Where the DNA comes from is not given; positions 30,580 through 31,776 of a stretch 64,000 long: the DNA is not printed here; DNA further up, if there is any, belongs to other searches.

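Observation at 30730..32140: DciA-like (DUF721) gene immediately followed by a Clp1/Grc3-type polynucleotide kinase homolog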

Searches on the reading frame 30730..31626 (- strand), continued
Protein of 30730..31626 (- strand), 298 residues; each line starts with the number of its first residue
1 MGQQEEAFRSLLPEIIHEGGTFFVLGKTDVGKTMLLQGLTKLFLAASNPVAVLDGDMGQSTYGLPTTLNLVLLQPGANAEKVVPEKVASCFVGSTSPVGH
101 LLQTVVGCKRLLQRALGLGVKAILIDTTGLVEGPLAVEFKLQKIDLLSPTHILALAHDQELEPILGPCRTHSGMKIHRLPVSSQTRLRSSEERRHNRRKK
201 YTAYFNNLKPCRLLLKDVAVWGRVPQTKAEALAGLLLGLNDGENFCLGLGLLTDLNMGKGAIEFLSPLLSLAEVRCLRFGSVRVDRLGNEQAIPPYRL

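Call 54: search_protein_families(library=pfam, alignment_id=A3, max_evalue=0.00001)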
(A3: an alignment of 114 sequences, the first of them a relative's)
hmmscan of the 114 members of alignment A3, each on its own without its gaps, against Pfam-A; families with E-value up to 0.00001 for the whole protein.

A. member 1, L003:5737-5991:+ (84 aa): 0 families

B. families by the number of members that match (of 114 scanned): 107 families (the first 25 are shown)
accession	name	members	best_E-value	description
PF00300.27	His_Phos_1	7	1.3e-63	Histidine phosphatase superfamily (branch 1)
PF01904.24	DUF72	6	3.4e-35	Protein of unknown function DUF72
PF03266.21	NTPase_1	5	2e-58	NTPase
PF01875.22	Memo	4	1e-28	Memo-like protein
PF01926.29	MMR_HSR1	4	5.7e-19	50S ribosome-binding GTPase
PF02824.27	TGS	4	2.5e-18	TGS domain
PF02421.24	FeoB_N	4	2.3e-11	Ferrous iron transport protein B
PF01137.26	RTC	3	5e-61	RNA 3'-terminal phosphate cyclase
PF08241.18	Methyltransf_11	3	7.2e-26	Methyltransferase domain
PF07687.19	M20_dimer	3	2.9e-23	Peptidase dimerisation domain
PF05258.17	DciA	3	5.4e-23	Dna[CI] antecedent, DciA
PF00781.29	DAGK_cat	3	1.3e-22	Diacylglycerol kinase catalytic domain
PF01546.33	Peptidase_M20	3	1.6e-22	Peptidase family M20/M25/M40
PF13649.12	Methyltransf_25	3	9.1e-21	Methyltransferase domain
PF13847.12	Methyltransf_31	3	4.3e-19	Methyltransferase domain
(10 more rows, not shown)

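Call 59: find_encoding_contigs(protein=P0003, flank=5000, max_places=1)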
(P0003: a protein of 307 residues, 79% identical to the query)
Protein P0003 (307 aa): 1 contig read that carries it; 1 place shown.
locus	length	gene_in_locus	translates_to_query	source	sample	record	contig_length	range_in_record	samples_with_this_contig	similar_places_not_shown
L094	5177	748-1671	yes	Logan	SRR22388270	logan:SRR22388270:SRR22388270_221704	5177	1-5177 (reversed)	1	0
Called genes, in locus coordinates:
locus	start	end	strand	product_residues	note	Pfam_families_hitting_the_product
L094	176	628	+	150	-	PF05258:DciA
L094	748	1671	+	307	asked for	PF16575:CLP1_P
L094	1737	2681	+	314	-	PF00296:Bac_luciferase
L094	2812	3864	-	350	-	PF00296:Bac_luciferase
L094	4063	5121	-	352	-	PF00155:Aminotran_1_2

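Call 65: search_protein_families(library=pfam, proteins=[L003:5773-5991:+, L009:3481-3690:+, L091:1150-1347:+, L093:4753-4959:+], max_evalue=10)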
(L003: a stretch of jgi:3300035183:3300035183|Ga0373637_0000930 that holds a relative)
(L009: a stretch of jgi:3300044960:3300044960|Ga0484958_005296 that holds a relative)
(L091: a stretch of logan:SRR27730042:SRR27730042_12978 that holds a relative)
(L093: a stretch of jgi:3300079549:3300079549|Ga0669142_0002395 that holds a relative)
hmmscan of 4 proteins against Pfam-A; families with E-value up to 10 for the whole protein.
L003:5773-5991:+ (72 aa): 0 families

L009:3481-3690:+ (69 aa): 1 family
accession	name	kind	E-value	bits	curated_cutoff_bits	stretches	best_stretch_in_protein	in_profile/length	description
PF22980.2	Myb_DNA-bind_8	-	0.21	11.4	27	1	5-20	33-47/50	Myb-like DNA-binding domain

L091:1150-1347:+ (65 aa): 2 families
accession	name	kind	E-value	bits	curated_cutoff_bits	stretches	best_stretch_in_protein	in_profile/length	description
PF13176.12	TPR_7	-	0.072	13.7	27.9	1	16-34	6-24/36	Tetratricopeptide repeat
PF13174.12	TPR_6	-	0.17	13.1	26.3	2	12-33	3-24/33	Tetratricopeptide repeat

L093:4753-4959:+ (68 aa): 3 families
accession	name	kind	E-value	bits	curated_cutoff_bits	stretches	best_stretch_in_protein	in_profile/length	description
PF13424.12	TPR_12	-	0.064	13.9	30.1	1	18-66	8-58/77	Tetratricopeptide repeat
PF07719.23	TPR_2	-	0.079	13.6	27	1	16-43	4-31/34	Tetratricopeptide repeat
PF13176.12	TPR_7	-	0.12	13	27.9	1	19-38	5-24/36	Tetratricopeptide repeat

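Call 66: search_protein_families(library=padloc, proteins=[window:30730-31626:-, L003:5773-5991:+], max_evalue=0.1)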
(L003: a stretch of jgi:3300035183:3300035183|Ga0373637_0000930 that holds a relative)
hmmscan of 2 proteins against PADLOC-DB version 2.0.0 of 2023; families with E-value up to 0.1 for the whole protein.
window:30730-31626:- (298 aa): 1 family
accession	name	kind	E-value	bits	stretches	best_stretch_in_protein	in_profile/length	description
PDLC04140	mad8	-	0.0026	15.3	1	16-101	24-93/314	mads_8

L003:5773-5991:+ (72 aa): 0 families

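Call 79: search_protein_representatives(protein=window:30730-31626:-)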
Query: 298 residues. Proteins with E-value up to 0.001 (for the whole library): 1827; up to 1e-10: 1336; up to 1e-30: 247. The best 150 are listed.
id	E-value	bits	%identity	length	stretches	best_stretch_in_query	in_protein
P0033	8.6e-90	317.7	56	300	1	5-295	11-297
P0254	9.9e-62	225.6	44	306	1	11-296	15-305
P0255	3.5e-58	214.0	42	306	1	6-292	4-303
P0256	5.7e-56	206.7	38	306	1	18-292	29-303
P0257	9.8e-56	205.9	40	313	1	11-291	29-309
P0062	7.9e-53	196.4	41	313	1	10-293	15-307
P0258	1.6e-52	195.4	43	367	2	7-222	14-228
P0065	5.7e-52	193.6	42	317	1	23-290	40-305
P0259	6.0e-50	186.9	42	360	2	7-222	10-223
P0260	9.2e-50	186.3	39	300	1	22-290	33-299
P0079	7.4e-49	183.4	42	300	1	20-286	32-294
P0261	1.1e-47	179.5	77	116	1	1-116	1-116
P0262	1.6e-47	179.0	39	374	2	7-219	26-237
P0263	2.1e-47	178.6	39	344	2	8-222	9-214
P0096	3.9e-47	177.7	51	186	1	111-297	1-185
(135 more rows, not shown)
